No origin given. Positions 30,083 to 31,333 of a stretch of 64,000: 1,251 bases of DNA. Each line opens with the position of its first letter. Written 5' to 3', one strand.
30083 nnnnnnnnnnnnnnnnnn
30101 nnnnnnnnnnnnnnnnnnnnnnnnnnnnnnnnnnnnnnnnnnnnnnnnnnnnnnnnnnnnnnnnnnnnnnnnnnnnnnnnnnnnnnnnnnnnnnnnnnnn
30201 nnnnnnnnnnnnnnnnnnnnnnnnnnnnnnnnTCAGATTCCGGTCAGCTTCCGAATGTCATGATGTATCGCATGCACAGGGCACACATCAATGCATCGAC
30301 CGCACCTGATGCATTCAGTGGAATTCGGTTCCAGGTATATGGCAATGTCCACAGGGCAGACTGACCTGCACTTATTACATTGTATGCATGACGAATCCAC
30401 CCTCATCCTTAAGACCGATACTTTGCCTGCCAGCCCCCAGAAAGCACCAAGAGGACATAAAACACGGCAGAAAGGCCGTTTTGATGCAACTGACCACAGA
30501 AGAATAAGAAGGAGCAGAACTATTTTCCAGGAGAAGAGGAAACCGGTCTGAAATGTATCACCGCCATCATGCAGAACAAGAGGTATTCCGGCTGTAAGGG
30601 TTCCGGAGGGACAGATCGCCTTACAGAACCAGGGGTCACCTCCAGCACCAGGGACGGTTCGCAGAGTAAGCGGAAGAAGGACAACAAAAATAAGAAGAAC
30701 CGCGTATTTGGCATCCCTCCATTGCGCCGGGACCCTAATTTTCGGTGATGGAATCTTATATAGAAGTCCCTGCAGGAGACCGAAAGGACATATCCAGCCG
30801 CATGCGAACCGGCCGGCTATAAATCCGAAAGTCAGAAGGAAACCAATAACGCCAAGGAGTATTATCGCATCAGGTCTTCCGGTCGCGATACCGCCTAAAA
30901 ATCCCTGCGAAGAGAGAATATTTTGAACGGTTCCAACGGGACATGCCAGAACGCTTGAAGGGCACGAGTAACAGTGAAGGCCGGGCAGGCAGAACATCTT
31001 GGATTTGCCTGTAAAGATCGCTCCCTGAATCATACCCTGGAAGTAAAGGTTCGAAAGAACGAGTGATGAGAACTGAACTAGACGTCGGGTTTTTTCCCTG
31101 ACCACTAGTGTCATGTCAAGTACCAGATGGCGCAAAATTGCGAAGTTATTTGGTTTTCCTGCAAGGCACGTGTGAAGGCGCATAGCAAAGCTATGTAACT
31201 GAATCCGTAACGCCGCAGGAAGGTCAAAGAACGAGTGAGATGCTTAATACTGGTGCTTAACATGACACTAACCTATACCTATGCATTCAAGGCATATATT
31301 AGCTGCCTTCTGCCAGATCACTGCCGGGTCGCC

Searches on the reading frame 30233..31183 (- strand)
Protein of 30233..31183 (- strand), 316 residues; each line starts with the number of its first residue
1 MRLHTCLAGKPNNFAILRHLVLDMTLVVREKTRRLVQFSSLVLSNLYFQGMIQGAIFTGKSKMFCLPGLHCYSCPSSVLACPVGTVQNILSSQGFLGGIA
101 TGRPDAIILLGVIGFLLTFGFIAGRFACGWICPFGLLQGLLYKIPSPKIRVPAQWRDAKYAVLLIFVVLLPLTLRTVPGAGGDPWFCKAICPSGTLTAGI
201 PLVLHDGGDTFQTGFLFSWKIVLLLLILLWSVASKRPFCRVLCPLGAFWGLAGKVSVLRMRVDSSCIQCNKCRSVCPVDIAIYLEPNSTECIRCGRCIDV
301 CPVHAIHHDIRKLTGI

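Call 8: search_protein_families(library=pfam, proteins=[window:30233-31183:-], max_evalue=0.001)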
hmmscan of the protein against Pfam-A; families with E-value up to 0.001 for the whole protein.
window:30233-31183:- (316 aa): 14 families
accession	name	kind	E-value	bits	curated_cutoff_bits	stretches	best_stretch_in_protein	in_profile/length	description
PF12801.12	Fer4_5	-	7.4e-16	58.3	22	2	108-152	5-48/48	4Fe-4S binding domain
PF00037.32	Fer4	-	8.1e-12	44.9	21.1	1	287-306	4-23/24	4Fe-4S binding domain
PF13237.11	Fer4_10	-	1.7e-07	31.5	25.5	2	263-302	6-53/53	4Fe-4S dicluster domain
PF12838.12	Fer4_7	-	4.4e-07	30.7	27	1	291-309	2-20/52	4Fe-4S dicluster domain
PF13187.11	Fer4_9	-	6.2e-07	29.8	27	1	266-306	2-52/52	4Fe-4S dicluster domain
PF13484.11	Fer4_16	-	1.3e-06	29.5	30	1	290-309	1-20/66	4Fe-4S double cluster binding domain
PF13183.11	Fer4_8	-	1.7e-06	28.9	27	0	289-305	3-19/68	4Fe-4S dicluster domain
PF14697.11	Fer4_21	-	3.6e-06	27.5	35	1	264-306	6-57/59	4Fe-4S dicluster domain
PF25160.1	LdpA_Fe-S-bd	-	3.2e-05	24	27.6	1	269-308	5-45/49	LdpA Fe-S cluster-binding domain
PF13746.11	Fer4_18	-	0.00012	22.7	27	1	261-302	56-96/114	4Fe-4S dicluster domain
PF12798.12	Fer4_3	-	0.00013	23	27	0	291-305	1-15/15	4Fe-4S binding domain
PF12797.12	Fer4_2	-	0.00024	21.3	24.5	0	289-303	8-22/22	4Fe-4S binding domain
PF12837.12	Fer4_6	-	0.00028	21.1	25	1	291-306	9-24/24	4Fe-4S binding domain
PF12800.12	Fer4_4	-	0.00038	21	24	0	290-303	3-16/17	4Fe-4S binding domain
